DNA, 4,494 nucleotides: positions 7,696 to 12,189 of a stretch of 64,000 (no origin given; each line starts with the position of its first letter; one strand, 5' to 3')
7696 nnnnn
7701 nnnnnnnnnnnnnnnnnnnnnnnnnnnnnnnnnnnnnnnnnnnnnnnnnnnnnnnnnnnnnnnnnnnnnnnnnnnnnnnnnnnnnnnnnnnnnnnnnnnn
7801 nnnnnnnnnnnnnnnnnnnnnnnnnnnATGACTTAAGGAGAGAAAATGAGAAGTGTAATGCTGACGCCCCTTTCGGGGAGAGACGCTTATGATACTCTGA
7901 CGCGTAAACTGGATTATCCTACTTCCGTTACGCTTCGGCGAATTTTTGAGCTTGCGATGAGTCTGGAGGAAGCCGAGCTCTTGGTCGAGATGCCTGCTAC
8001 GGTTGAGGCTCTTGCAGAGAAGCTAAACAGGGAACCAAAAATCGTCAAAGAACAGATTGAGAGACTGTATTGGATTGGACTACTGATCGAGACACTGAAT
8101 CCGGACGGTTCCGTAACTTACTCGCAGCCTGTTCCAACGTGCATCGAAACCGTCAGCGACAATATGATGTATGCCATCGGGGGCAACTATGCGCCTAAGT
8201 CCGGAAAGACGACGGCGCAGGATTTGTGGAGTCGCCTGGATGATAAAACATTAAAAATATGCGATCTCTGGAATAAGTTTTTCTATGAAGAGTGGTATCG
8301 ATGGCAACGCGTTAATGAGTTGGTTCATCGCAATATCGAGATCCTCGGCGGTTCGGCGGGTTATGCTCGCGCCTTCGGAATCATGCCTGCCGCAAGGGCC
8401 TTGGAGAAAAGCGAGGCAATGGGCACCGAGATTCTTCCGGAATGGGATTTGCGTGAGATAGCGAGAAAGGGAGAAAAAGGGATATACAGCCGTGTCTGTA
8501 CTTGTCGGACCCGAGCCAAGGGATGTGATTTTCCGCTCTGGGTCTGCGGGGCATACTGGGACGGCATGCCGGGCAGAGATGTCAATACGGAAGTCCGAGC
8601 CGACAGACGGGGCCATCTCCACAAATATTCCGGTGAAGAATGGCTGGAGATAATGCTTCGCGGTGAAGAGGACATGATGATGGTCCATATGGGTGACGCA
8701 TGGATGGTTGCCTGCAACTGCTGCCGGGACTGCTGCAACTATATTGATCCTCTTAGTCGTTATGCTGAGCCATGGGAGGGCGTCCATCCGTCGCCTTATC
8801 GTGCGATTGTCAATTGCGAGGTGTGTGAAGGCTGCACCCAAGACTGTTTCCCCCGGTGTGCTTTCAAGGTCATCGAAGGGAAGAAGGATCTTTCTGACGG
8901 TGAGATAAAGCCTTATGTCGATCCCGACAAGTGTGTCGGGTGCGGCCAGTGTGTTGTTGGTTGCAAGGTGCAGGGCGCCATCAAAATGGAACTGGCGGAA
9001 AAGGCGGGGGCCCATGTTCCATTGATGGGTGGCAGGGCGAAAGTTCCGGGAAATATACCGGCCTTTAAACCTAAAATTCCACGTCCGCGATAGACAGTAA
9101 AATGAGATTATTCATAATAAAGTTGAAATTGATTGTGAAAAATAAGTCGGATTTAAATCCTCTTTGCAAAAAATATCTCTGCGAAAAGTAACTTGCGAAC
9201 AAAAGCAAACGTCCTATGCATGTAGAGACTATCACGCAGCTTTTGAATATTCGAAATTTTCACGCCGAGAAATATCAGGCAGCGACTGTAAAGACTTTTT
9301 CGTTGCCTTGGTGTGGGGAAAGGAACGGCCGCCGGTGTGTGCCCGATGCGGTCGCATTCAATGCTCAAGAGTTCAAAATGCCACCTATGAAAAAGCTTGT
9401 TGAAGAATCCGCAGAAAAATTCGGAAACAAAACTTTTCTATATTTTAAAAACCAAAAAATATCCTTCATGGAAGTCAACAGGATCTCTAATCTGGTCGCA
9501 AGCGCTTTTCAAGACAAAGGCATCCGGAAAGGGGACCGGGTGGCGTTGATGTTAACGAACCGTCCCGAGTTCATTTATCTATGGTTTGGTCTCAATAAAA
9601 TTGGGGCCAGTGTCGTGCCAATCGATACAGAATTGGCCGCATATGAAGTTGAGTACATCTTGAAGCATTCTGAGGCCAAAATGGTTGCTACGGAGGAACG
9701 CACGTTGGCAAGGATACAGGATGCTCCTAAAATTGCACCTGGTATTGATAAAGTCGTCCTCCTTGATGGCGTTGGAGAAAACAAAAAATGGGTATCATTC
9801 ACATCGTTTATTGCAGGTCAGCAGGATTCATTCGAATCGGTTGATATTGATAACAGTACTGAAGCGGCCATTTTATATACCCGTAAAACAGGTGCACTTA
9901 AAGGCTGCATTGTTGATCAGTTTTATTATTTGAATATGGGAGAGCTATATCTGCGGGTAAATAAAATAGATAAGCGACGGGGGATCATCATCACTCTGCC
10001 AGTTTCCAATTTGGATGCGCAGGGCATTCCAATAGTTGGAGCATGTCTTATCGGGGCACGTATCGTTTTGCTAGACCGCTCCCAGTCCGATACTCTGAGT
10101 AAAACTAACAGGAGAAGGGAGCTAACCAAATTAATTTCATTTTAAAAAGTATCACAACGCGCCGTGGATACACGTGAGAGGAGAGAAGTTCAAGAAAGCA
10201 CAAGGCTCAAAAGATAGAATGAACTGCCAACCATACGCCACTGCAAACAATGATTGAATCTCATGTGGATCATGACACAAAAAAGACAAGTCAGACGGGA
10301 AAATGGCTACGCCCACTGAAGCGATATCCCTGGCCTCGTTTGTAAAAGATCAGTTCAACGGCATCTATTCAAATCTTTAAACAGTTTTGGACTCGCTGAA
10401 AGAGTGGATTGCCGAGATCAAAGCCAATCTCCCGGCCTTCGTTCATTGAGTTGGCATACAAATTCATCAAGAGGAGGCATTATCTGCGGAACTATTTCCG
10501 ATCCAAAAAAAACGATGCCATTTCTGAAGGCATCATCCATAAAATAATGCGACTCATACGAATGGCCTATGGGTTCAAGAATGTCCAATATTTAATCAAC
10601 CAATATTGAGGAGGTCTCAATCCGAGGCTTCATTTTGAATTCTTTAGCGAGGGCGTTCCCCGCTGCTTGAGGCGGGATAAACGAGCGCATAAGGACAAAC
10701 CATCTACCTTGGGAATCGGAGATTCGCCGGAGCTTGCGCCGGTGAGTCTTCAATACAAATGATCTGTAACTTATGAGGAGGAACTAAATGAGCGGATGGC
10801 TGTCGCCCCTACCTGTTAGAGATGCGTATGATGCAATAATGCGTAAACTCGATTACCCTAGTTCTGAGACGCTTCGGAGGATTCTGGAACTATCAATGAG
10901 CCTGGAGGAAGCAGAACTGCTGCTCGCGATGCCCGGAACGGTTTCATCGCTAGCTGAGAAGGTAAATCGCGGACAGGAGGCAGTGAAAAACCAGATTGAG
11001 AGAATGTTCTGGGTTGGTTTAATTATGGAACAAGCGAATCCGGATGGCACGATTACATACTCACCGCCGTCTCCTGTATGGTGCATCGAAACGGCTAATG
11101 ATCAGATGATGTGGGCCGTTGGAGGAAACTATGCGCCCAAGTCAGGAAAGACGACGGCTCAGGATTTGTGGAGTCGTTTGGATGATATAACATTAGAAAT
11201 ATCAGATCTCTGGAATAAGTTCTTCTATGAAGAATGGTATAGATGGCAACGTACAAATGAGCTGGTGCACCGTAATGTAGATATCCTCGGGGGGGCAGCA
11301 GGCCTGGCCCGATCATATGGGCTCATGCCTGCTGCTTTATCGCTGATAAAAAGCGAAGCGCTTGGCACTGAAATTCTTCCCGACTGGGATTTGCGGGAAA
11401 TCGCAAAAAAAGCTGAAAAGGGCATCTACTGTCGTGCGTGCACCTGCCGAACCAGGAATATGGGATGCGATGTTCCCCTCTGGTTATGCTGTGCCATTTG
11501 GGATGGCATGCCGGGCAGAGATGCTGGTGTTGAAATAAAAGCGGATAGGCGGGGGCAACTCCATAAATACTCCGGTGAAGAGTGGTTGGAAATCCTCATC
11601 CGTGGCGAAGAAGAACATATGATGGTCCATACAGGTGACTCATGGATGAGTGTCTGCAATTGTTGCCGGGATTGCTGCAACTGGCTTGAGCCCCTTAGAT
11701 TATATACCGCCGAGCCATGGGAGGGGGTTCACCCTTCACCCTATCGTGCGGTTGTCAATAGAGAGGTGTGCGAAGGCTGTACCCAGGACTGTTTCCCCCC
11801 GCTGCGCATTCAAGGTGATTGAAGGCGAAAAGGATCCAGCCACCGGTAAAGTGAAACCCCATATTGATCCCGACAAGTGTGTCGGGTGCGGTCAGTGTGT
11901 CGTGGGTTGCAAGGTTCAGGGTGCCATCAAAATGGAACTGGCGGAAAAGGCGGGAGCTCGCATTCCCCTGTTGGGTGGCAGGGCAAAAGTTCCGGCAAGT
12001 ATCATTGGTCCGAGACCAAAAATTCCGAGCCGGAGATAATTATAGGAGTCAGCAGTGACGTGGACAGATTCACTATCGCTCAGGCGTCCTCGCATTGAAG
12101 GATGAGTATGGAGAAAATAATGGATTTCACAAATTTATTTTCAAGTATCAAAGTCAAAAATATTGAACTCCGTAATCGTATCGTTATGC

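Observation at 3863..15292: Five-fold expansion of an uncharacterised winged-helix / poly-cysteine / di-ferredoxin protein module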

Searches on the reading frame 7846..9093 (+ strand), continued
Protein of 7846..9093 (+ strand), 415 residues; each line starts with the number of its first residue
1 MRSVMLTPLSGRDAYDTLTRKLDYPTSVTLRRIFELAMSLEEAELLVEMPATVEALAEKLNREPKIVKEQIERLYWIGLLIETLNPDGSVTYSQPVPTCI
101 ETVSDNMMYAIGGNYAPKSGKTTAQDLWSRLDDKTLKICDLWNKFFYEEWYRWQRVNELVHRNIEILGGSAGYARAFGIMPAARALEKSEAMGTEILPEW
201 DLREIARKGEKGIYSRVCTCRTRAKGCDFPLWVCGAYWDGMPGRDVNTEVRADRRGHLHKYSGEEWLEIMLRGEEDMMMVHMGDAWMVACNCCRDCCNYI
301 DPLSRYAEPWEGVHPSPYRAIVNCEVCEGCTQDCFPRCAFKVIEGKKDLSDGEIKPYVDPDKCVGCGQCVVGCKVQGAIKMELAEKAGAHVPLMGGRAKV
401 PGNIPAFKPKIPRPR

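Call 69: search_protein_families(library=ncbifam, proteins=[L088:9166-9951:+, L083:10411-11196:+, L088:8484-9191:+, L087:1372-2832:+, L088:10133-11263:+], max_evalue=0.0001)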
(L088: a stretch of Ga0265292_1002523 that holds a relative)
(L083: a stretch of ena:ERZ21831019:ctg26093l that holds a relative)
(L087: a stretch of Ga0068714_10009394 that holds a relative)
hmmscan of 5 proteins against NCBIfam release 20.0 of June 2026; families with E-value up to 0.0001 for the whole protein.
L088:9166-9951:+ (261 aa): 15 families
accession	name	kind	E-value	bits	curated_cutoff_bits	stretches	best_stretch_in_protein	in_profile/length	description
TIGR01969.1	minD_arch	subfamily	5.3e-16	58.6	201.75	2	6-69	6-69/251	cell division ATPase MinD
TIGR01968.1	minD_bact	equivalog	2.7e-14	53.1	212.9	2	143-244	113-218/261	septum site-determining protein MinD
NF041546.1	ParA_partition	equivalog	2.4e-10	40.3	180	1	8-42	7-41/203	ParA family partition ATPase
TIGR03815.1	CpaE_hom_Actino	equivalog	2.8e-10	39.9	154.45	1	6-54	117-165/340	septum site-determining protein Ssd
NF041136.1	MrpORP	equivalog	3.3e-09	36.5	450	1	5-53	10-58/365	iron-sulfur cluster carrier protein MrpORP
TIGR01281.1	DPOR_bchL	equivalog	9.8e-08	31.7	345.15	0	3-39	2-38/268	ferredoxin:protochlorophyllide reductase (ATP-dependent) iron-sulfur ATP-binding protein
NF053622.1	ATPseBagAMYCTU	equivalog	1.5e-07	31.2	400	1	5-53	11-58/325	ATPase BagA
TIGR03371.1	cellulose_yhjQ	equivalog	2.4e-07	30.5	157.85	0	1-42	1-43/246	cellulose biosynthesis protein BcsQ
TIGR01287.1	nifH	equivalog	4.3e-07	29.5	394.35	1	2-77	1-75/275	nitrogenase iron protein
NF009701.0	PRK13230.1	subfamily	6.1e-07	28.7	350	1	1-64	1-63/291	nitrogenase reductase-like protein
TIGR01005.1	eps_transp_fam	subfamily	1.5e-06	26.8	411.7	1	11-74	557-619/754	exopolysaccharide transport protein family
NF047398.1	AAA_KGGVGR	domain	6.7e-06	26.5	90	1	9-68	11-72/190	KGGVGR-motif variant AAA ATPase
NF033200.1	F430_CfbC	exception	2.4e-05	23.8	402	1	2-61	1-59/260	Ni-sirohydrochlorin a,c-diamide reductive cyclase ATP-dependent reductase subunit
TIGR02016.1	BchX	equivalog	7.8e-05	22.1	331.2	0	3-54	2-53/296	chlorophyllide a reductase iron protein subunit X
NF008669.0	PRK11670.1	equivalog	9.3e-05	21.5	348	0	6-52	112-159/369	iron-sulfur cluster carrier protein ApbC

L083:10411-11196:+ (261 aa): 13 families
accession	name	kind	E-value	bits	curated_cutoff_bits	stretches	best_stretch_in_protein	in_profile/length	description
TIGR01968.1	minD_bact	equivalog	4.8e-16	58.9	212.9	2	142-244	112-218/261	septum site-determining protein MinD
TIGR01969.1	minD_arch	subfamily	7.9e-15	54.7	201.75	2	6-70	6-70/251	cell division ATPase MinD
NF041546.1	ParA_partition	equivalog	2e-09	37.3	180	1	8-42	7-41/203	ParA family partition ATPase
TIGR03815.1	CpaE_hom_Actino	equivalog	4.7e-09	35.8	154.45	1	6-54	117-165/340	septum site-determining protein Ssd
NF041136.1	MrpORP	equivalog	9.4e-09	35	450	1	5-52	10-57/365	iron-sulfur cluster carrier protein MrpORP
NF009701.0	PRK13230.1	subfamily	3.8e-07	29.4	350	1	1-66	1-65/291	nitrogenase reductase-like protein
TIGR01287.1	nifH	equivalog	4.4e-07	29.5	394.35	1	2-79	1-77/275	nitrogenase iron protein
TIGR03371.1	cellulose_yhjQ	equivalog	2.1e-06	27.4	157.85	0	1-41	1-42/246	cellulose biosynthesis protein BcsQ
NF008079.0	PRK10818.1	equivalog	6.2e-06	25.7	508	0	5-52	7-54/270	septum site-determining protein MinD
NF047398.1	AAA_KGGVGR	domain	6.7e-06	26.5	90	1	9-101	11-111/190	KGGVGR-motif variant AAA ATPase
TIGR01281.1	DPOR_bchL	equivalog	6.9e-06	25.6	345.15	0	3-39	2-38/268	ferredoxin:protochlorophyllide reductase (ATP-dependent) iron-sulfur ATP-binding protein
NF033200.1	F430_CfbC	exception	2.6e-05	23.7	402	1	2-61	1-59/260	Ni-sirohydrochlorin a,c-diamide reductive cyclase ATP-dependent reductase subunit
NF008669.0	PRK11670.1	equivalog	8.2e-05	21.6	348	0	7-52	114-159/369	iron-sulfur cluster carrier protein ApbC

L088:8484-9191:+ (235 aa): 0 families

L087:1372-2832:+ (486 aa): 41 families (the best 25 are shown)
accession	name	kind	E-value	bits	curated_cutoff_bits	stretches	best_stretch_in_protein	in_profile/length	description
NF009414.0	PRK12778.1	equivalog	3e-229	763.1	1103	1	15-486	280-752/752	bifunctional dihydroorotate dehydrogenase B NAD binding subunit/NADPH-dependent glutamate synthase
TIGR01316.1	gltA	equivalog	1e-182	608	471.75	1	38-483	2-449/449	NADPH-dependent glutamate synthase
NF009413.0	PRK12775.1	equivalog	1.1e-170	569.7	1895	1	18-485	286-756/1006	putative trifunctional 2-polyprenylphenol hydroxylase/glutamate synthase subunit beta/ferritin domain-containing protein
NF009415.0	PRK12779.1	equivalog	4.7e-125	418.6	1519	1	70-481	208-624/944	putative bifunctional glutamate synthase subunit beta/2-polyprenylphenol hydroxylase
TIGR01318.1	gltD_gamma_fam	subfamily_domain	1.6e-119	399.6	482.95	1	28-484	6-466/467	glutamate synthase, small subunit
NF009454.0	PRK12814.1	equivalog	1.6e-118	396.9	916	2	71-485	103-502/657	putative NADPH-dependent glutamate synthase small subunit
NF009410.0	PRK12771.1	subfamily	3.9e-116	388.9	516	2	69-485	47-447/566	NAD(P)-binding protein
NF009408.0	PRK12769.1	equivalog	4e-110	368.9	1003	1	17-485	179-653/659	formate-dependent uric acid utilization protein AegA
NF009451.0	PRK12809.1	equivalog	5.8e-96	322.2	1154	1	38-480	184-631/639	formate-dependent uric acid utilization protein YgfT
NF010590.0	PRK13984.1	equivalog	2.8e-91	306.5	946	1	5-485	135-608/611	putative oxidoreductase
TIGR03315.1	Se_ygfK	equivalog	2.5e-84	283.4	835.3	1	57-481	432-837/1012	putative selenate reductase subunit YgfK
NF009409.0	PRK12770.1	subfamily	8.3e-81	271.8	343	1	160-486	15-353/360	putative glutamate synthase subunit beta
TIGR01317.1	GOGAT_sm_gam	subfamily_domain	8.2e-80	269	447.7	1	30-484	10-479/485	glutamate synthase small subunit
NF045663.1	diclust_near_Sec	equivalog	1.6e-46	158.7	530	1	62-260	10-200/759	pyridine nucleotide-disulfide oxidoreductase/dicluster-binding protein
TIGR01292.1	TRX_reduct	equivalog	4.4e-17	61.8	343.45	1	297-483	135-300/300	thioredoxin-disulfide reductase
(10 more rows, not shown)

L088:10133-11263:+ (376 aa): 22 families
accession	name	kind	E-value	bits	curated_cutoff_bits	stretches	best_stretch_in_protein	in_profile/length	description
NF042972.1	AcrlCoAredClosAcrC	equivalog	1.5e-121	405.7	640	1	4-375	3-378/378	acryloyl-CoA reductase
NF058590.1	AcCoDHFadEBacil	equivalog_domain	3.8e-99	332.8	600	2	7-304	22-322/586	acyl-CoA dehydrogenase FadE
NF043006.1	CyhCrbnylCoADH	equivalog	1.8e-86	290.6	650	1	8-375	6-377/380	cyclohexane-1-carbonyl-CoA dehydrogenase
NF042439.1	SulpropCoADesulf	equivalog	3.1e-83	279.6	600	1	15-375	2-372/379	3-sulfinopropanoyl-CoA desulfinase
NF045552.1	GlutCoADH_Des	equivalog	1.8e-76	257.8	470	1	3-371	2-377/387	glutaryl-CoA dehydrogenase Acd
NF008997.0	PRK12341.1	equivalog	2e-69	234.5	537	1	4-375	3-378/382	acyl-CoA dehydrogenase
NF045652.1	ProlPCPDhRedW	equivalog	1.6e-67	227.9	650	1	8-373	2-373/376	L-prolyl-[peptidyl-carrier protein] dehydrogenase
TIGR03207.1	cyc_hxne_CoA_dh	equivalog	2.3e-62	210.9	575.35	1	6-372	1-370/372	cyclohexanecarboxyl-CoA dehydrogenase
NF053553.1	prodigi_MBC_PigA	equivalog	2.1e-61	208.1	500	1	4-373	3-379/381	prodigiosin MBC biosynthesis dehydrogenase PigA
NF002885.1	PRK03354.1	equivalog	9.1e-61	206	540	1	3-375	2-375/378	crotonobetainyl-CoA dehydrogenase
NF052270.1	Staph_DH_FadE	equivalog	6.4e-49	166.8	600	1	14-373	29-393/400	acyl-CoA dehydrogenase FadE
TIGR03203.1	pimD_small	equivalog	1e-35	123.6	652.7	1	38-356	38-359/378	pimeloyl-CoA dehydrogenase small subunit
NF007000.1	PRK09463.1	subfamily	4.1e-33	114.7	600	1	38-369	74-430/726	acyl-CoA dehydrogenase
TIGR03204.1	pimC_large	equivalog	7.5e-30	104.1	623.85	1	44-286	47-289/395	pimeloyl-CoA dehydrogenase large subunit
TIGR04022.1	sulfur_SfnB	equivalog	3.6e-29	101.9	430.9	1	10-355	7-362/391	SfnB family sulfur acquisition oxidoreductase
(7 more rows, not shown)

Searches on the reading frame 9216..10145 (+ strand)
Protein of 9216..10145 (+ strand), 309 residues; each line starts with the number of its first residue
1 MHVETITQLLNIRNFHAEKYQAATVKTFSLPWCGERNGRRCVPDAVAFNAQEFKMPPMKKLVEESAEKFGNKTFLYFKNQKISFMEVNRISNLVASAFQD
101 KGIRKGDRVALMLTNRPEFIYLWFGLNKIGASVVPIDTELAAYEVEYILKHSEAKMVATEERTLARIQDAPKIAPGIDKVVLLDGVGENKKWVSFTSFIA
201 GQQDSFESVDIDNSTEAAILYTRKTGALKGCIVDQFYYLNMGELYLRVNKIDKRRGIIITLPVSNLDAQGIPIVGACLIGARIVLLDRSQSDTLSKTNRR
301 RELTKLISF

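Call 3: search_protein_families(library=pfam, proteins=[window:9216-10145:+], max_evalue=0.01)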
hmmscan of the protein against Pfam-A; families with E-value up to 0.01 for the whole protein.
window:9216-10145:+ (309 aa): 1 family
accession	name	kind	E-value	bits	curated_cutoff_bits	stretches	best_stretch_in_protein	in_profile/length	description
PF00501.34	AMP-binding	-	2.3e-33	116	29.9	1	63-291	2-242/384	AMP-binding enzyme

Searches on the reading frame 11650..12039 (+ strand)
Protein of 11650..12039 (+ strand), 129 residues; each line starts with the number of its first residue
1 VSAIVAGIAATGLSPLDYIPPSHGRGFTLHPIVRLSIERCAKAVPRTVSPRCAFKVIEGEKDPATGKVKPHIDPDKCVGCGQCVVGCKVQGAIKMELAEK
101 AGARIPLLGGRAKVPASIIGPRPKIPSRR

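Call 3: search_protein_families(library=pfam, proteins=[window:11650-12039:+], max_evalue=0.01)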
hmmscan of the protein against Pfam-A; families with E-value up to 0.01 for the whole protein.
window:11650-12039:+ (129 aa): 9 families
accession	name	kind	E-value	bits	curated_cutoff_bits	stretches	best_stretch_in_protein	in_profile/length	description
PF12837.12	Fer4_6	-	1.5e-07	31.5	25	1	69-93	1-24/24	4Fe-4S binding domain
PF14697.11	Fer4_21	-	4.6e-06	27.1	35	2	72-95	3-28/59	4Fe-4S dicluster domain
PF12797.12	Fer4_2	-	5.6e-06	26.4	24.5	1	69-88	2-21/22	4Fe-4S binding domain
PF00037.32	Fer4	-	1.2e-05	25.4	21.1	1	71-88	2-19/24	4Fe-4S binding domain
PF12838.12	Fer4_7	-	3.4e-05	24.7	27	1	52-89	12-50/52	4Fe-4S dicluster domain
PF13237.11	Fer4_10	-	0.00032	21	25.5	1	70-96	2-29/53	4Fe-4S dicluster domain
PF12800.12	Fer4_4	-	0.0026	18.4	24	1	74-89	1-16/17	4Fe-4S binding domain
PF13187.11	Fer4_9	-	0.0033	17.8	27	1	51-89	11-49/52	4Fe-4S dicluster domain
PF13459.11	Fer4_15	-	0.0064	17.6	22.4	1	72-87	3-18/66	4Fe-4S single cluster domain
